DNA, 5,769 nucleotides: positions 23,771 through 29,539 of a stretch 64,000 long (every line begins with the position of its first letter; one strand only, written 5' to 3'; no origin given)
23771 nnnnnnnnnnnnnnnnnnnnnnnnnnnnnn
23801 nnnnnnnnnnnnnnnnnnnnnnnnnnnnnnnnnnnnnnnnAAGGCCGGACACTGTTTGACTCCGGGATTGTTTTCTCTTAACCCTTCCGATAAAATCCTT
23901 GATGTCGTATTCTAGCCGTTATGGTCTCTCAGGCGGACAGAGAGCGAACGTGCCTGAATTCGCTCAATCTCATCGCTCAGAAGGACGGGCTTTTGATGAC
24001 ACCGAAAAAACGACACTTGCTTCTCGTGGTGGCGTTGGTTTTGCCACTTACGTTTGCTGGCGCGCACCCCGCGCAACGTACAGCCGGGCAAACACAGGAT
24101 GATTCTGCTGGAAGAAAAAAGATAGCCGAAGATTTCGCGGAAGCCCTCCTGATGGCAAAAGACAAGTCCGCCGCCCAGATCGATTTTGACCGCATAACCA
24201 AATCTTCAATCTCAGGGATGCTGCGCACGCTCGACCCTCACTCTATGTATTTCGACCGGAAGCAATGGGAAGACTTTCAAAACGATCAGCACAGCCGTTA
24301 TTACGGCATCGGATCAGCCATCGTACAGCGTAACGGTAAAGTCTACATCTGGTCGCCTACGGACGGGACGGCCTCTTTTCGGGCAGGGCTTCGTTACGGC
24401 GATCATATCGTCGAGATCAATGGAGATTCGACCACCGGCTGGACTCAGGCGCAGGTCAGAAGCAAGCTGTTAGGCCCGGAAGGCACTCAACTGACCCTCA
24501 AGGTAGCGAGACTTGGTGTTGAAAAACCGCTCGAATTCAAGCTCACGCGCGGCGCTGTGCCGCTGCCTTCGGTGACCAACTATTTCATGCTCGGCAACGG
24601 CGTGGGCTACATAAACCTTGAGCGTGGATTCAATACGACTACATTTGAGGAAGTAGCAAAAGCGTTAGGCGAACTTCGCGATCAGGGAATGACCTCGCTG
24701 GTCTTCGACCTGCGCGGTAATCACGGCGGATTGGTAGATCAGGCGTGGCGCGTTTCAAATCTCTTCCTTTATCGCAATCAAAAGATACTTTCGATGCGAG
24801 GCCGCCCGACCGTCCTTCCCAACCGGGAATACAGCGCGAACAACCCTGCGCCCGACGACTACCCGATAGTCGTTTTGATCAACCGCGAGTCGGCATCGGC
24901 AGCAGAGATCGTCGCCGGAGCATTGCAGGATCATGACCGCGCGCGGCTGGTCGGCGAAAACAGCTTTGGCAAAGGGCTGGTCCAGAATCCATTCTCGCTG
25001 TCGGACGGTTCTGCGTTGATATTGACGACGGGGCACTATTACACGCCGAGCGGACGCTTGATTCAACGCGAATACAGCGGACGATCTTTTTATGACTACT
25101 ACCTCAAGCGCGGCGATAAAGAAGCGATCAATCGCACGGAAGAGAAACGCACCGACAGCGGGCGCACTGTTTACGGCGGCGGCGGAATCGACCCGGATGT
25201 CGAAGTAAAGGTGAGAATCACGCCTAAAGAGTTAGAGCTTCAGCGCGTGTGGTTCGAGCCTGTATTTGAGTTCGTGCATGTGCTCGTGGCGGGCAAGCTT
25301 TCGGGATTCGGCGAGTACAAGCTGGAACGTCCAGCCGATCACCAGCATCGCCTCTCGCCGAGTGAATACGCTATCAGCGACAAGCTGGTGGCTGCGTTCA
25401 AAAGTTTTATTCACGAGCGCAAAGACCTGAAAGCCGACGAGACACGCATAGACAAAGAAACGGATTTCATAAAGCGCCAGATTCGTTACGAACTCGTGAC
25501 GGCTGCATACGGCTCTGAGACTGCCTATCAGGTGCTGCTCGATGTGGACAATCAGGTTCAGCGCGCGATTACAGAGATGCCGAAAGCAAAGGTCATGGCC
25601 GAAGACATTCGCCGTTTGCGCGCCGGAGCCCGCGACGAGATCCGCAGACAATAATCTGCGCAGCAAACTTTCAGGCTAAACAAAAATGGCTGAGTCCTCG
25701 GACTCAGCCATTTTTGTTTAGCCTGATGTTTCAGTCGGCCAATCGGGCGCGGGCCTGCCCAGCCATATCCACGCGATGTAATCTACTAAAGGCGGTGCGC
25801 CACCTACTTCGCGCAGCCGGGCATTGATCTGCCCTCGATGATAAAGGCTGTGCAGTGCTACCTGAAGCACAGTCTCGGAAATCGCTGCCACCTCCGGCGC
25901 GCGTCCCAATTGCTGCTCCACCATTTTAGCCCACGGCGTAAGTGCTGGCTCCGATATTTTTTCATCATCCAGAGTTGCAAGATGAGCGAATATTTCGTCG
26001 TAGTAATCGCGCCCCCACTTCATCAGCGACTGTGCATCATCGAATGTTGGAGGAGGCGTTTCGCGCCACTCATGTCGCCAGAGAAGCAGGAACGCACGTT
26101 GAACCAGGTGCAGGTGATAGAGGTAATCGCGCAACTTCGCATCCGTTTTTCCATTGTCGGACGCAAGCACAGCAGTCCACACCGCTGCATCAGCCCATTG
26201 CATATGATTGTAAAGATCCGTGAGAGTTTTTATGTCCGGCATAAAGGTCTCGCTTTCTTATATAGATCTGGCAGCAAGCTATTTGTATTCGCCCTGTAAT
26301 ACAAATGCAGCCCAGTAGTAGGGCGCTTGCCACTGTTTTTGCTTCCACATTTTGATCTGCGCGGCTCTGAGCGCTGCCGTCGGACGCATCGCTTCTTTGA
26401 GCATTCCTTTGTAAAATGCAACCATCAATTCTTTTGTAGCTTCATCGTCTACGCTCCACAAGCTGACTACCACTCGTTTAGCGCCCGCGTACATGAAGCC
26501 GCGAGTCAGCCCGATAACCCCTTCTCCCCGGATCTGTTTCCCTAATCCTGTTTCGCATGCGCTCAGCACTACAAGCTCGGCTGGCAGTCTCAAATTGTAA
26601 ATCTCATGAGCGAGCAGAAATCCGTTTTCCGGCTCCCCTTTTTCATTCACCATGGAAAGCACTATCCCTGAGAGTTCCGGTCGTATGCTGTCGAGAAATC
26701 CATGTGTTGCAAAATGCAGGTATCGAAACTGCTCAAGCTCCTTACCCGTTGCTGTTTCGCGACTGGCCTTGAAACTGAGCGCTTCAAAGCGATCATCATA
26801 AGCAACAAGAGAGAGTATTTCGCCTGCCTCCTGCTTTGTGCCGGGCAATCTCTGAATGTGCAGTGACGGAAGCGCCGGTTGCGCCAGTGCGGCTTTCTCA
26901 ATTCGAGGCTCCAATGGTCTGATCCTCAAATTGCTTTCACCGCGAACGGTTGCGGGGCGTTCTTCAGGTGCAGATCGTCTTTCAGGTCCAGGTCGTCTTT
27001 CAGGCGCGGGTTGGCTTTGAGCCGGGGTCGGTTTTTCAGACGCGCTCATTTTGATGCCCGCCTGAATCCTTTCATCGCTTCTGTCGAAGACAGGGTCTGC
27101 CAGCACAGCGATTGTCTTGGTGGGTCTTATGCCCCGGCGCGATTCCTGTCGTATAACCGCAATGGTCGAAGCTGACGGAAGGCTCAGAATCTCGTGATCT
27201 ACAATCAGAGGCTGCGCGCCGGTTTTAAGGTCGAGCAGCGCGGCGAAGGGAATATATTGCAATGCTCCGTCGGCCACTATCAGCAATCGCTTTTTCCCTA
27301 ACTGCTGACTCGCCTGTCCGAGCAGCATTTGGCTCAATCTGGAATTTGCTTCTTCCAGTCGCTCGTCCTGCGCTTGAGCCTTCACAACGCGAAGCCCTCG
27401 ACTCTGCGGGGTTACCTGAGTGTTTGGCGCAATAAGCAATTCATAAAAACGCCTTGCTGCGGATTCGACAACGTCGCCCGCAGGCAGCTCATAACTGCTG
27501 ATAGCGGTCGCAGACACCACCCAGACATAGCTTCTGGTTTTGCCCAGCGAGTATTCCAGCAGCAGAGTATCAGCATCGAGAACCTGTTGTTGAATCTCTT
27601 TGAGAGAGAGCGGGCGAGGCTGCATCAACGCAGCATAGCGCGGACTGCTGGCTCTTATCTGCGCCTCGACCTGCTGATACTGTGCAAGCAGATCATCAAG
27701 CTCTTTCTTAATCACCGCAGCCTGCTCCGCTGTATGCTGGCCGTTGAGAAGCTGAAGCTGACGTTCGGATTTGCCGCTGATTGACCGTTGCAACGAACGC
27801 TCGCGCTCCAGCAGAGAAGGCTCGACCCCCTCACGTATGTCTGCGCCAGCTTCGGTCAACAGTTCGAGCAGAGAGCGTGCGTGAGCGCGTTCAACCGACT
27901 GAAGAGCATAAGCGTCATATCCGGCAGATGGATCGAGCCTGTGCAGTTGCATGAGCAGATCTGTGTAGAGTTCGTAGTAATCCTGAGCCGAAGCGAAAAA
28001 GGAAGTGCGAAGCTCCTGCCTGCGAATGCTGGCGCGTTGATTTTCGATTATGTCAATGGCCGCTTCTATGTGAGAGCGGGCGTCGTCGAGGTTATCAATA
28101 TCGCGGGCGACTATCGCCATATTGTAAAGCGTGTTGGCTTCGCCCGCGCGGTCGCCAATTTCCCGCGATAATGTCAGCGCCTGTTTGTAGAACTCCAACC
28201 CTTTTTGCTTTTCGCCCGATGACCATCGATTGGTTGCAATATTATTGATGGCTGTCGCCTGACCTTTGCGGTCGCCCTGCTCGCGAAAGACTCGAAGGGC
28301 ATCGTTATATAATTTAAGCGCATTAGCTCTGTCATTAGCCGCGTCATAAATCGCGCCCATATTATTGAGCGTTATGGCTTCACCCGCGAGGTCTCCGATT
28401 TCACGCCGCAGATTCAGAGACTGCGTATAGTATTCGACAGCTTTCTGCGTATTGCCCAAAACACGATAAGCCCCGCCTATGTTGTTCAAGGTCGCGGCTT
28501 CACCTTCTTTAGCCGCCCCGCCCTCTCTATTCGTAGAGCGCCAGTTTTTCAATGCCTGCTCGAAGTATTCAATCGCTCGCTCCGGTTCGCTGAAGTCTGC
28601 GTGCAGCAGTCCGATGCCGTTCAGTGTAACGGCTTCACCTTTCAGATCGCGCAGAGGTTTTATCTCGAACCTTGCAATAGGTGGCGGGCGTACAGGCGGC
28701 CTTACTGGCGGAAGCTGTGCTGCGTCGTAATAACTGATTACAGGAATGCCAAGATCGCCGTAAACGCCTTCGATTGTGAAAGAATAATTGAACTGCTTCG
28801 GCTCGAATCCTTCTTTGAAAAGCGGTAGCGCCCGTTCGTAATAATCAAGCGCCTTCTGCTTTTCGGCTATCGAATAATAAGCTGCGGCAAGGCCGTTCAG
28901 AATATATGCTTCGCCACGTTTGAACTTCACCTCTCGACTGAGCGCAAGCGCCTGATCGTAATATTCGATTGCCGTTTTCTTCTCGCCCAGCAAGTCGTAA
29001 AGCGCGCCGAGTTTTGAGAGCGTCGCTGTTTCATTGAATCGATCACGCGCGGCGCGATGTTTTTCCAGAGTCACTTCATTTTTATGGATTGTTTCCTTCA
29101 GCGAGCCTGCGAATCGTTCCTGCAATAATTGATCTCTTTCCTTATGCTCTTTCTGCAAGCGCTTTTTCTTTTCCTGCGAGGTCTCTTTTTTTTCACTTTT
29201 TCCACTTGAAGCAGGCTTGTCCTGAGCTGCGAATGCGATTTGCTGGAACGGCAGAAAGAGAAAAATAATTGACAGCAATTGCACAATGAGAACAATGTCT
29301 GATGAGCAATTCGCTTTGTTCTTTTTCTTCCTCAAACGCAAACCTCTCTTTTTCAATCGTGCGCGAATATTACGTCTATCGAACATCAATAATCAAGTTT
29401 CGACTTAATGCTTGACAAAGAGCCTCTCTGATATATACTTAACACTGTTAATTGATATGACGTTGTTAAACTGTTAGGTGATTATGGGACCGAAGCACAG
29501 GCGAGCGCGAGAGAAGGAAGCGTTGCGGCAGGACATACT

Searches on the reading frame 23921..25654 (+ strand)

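Call 66: search_protein_families(library=pfam, proteins=[window:23921-25654:+], max_evalue=0.00001)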
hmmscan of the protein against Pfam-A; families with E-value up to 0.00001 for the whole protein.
window:23921-25654:+ (577 aa): 4 families
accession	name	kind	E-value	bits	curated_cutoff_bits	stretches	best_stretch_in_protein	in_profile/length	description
PF03572.23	Peptidase_S41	-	3.9e-45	153.8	24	1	228-383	2-156/165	Peptidase family S41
PF00595.29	PDZ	-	5.7e-07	30.3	23.2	1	127-195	11-80/81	PDZ domain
PF13180.12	PDZ_2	-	1.1e-06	29.2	27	1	130-207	3-79/80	PDZ domain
PF17820.7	PDZ_6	-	1.7e-06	28.1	27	1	154-197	13-54/54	PDZ domain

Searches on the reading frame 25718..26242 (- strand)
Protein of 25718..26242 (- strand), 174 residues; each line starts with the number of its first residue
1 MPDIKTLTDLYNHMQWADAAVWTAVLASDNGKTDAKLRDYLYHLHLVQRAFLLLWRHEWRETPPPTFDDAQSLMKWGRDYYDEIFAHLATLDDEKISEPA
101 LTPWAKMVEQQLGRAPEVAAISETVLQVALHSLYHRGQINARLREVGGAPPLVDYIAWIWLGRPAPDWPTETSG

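Call 66: search_protein_families(library=pfam, proteins=[window:25718-26242:-], max_evalue=0.00001)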
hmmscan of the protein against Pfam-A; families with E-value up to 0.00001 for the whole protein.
window:25718-26242:- (174 aa): 1 family
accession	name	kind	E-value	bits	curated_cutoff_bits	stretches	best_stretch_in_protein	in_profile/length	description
PF05163.17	DinB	-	1e-07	32.5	23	1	8-160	6-159/165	DinB family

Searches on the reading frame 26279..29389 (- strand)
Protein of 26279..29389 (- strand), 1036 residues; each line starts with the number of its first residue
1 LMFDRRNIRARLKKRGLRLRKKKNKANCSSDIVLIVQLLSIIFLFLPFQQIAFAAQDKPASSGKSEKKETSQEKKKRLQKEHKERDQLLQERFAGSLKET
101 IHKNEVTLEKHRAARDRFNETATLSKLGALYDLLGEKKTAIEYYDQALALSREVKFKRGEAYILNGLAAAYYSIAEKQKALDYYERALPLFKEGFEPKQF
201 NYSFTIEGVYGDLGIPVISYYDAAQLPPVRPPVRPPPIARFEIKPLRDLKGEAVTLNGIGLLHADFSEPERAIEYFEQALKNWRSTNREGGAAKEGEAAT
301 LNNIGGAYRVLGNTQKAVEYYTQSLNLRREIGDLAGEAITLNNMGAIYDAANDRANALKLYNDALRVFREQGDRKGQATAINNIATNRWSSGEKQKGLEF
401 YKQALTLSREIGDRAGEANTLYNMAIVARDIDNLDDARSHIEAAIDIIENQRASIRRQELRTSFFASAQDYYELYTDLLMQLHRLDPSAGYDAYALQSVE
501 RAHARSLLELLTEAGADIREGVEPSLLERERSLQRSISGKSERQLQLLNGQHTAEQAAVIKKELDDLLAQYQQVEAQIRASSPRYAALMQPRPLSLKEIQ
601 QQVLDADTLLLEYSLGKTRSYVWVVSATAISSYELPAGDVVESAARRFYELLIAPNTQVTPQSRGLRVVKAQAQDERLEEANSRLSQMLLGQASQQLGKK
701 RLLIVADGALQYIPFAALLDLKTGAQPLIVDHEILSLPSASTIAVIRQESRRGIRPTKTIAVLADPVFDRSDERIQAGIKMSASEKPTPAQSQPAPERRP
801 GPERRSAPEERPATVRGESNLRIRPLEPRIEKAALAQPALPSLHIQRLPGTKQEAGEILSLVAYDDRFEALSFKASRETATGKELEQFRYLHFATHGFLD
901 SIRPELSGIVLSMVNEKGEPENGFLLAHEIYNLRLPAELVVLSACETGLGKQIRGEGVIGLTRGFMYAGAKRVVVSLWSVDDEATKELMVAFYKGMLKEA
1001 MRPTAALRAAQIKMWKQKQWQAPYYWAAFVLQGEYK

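Call 66: search_protein_families(library=pfam, proteins=[window:26279-29389:-], max_evalue=0.00001)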
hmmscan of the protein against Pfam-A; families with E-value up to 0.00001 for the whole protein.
window:26279-29389:- (1036 aa): 9 families
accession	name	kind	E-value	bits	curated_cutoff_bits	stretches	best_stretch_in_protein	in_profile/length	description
PF12770.12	CHAT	-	4.6e-71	240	24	1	683-1034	5-289/289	CHAT domain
PF13424.12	TPR_12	-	4.3e-42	142.6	30.1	3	298-370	3-77/77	Tetratricopeptide repeat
PF00515.34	TPR_1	-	3.3e-27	93.6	27.8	0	298-328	1-31/34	Tetratricopeptide repeat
PF07719.23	TPR_2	-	4.6e-23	79.8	27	0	298-328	1-31/34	Tetratricopeptide repeat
PF13374.12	TPR_10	-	2.3e-21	75.5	27.5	0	298-330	2-34/42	Tetratricopeptide repeat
PF13176.12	TPR_7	-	1.4e-17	62.7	27.9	0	300-333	1-34/36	Tetratricopeptide repeat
PF13181.12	TPR_8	-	2.8e-15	55.5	25.7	0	300-329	3-32/34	Tetratricopeptide repeat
PF13428.12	TPR_14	-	4.9e-07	30.2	23.5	0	126-151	6-31/44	Tetratricopeptide repeat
PF17874.7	TPR_MalT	-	3.6e-06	26.9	45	0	298-374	40-116/336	MalT-like TPR region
